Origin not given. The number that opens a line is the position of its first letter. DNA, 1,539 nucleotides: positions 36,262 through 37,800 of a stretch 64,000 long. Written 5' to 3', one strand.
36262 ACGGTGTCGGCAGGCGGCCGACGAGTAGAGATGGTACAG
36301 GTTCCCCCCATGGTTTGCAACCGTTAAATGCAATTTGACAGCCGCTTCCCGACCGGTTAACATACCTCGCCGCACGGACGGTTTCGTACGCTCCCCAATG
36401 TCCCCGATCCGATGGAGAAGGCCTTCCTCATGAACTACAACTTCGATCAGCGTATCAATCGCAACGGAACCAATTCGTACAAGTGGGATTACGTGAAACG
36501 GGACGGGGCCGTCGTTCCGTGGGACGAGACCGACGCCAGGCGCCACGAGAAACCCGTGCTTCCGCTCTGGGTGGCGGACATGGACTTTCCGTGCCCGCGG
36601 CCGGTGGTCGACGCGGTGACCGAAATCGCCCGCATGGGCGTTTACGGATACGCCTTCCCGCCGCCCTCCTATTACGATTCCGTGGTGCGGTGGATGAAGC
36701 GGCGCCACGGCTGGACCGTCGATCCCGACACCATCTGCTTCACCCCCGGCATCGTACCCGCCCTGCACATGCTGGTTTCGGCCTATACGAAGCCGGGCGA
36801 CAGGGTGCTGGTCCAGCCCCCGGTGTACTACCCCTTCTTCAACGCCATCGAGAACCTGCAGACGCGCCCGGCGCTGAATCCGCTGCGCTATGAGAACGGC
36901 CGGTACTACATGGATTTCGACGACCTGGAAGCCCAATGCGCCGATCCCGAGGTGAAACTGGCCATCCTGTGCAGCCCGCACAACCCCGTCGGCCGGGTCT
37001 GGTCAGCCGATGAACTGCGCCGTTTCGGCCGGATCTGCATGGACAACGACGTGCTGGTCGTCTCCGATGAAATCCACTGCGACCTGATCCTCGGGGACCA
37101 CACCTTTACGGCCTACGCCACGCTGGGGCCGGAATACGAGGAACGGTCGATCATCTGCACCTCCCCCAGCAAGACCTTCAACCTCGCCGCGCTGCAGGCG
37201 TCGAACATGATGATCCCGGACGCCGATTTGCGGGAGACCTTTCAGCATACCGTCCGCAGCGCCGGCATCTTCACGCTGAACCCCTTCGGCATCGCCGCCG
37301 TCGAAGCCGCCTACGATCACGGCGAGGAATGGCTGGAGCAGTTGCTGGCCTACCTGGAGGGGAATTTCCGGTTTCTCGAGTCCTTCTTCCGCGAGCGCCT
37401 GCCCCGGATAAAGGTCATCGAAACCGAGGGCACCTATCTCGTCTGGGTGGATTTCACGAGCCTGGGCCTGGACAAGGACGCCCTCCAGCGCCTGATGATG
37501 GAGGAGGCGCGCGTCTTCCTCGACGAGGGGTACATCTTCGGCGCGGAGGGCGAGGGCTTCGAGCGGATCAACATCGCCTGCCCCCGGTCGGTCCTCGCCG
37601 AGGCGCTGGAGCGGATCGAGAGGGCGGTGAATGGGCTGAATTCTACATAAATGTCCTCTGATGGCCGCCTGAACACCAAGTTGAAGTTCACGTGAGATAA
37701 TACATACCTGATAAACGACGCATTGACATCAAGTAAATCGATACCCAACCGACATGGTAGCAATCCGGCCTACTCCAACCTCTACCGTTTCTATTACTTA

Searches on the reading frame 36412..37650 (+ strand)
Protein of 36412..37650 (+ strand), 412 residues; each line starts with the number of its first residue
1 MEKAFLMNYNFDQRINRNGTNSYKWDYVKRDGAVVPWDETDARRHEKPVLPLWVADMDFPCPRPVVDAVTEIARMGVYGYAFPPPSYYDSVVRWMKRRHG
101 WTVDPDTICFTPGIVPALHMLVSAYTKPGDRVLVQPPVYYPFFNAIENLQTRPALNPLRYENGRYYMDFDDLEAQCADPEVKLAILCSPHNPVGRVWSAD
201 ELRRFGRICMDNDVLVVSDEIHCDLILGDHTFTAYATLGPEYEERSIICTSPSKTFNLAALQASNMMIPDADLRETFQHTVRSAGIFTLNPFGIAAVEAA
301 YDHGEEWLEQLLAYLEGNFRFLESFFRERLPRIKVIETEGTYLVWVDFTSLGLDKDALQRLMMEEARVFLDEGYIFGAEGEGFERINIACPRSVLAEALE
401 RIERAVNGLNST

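Call 18: search_protein_families(library=pfam, proteins=[window:36412-37650:+], max_evalue=0.001)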
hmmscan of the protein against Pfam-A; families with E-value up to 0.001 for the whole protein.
window:36412-37650:+ (412 aa): 1 family
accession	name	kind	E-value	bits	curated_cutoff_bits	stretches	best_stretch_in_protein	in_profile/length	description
PF00155.27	Aminotran_1_2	-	2.8e-38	132.5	19.7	1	84-402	44-361/361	Aminotransferase class I and II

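Call 66: search_protein_families(library=ncbifam, proteins=[window:36412-37650:+], max_evalue=0.001)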
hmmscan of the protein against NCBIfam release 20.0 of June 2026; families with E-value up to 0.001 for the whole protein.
window:36412-37650:+ (412 aa): 64 families (the best 25 are shown)
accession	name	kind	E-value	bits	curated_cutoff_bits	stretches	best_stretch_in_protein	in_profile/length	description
TIGR04350.1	C_S_lyase_PatB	subfamily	8.7e-136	452.8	340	1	11-406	1-383/384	PatB family C-S lyase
NF004770.0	PRK06108.1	subfamily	2.6e-37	128.6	422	1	44-406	33-392/396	pyridoxal phosphate-dependent aminotransferase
NF041364.1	GntC_guanitoxin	equivalog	2.6e-35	122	415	1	95-404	50-355/356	guanitoxin biosynthesis PLP-dependent (S)-gamma-hydroxy-L-arginine cyclodehydratase GntC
NF005855.0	PRK07777.1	equivalog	1.8e-31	109.9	553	1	85-364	68-343/391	pyridoxal phosphate-dependent aminotransferase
NF004975.0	PRK06348.1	equivalog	1.8e-30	106.2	549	1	41-404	23-381/384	pyridoxal phosphate-dependent aminotransferase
NF006569.0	PRK09082.1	subfamily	8e-29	100.9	420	1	58-368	41-347/386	methionine aminotransferase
TIGR03540.1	DapC_direct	equivalog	1.4e-27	96.6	593.25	1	46-404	28-382/383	LL-diaminopimelate aminotransferase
NF006756.0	PRK09276.1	subfamily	3.6e-26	92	507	1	47-404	31-384/387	LL-diaminopimelate aminotransferase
NF006229.0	PRK08361.1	equivalog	4.1e-26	91.9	624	1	47-407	33-389/391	aspartate aminotransferase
NF006514.0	PRK08960.1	equivalog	4.4e-26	91.6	554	1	47-407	32-386/388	pyridoxal phosphate-dependent aminotransferase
NF006488.0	PRK08912.1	equivalog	5.3e-26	91.4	498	1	85-407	66-385/387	aminotransferase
NF006230.0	PRK08363.1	equivalog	7.1e-26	90.9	534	1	58-406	44-392/398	alanine aminotransferase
TIGR01265.1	tyr_nico_aTase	subfamily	1.4e-25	90.1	292.45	1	47-403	31-396/403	tyrosine/nicotianamine family aminotransferase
NF005816.0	PRK07682.1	equivalog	1.6e-25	89.6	620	1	88-408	72-385/390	aminotransferase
NF005601.0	PRK07337.1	equivalog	8.8e-25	87.6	496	1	44-405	32-391/394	pyridoxal phosphate-dependent aminotransferase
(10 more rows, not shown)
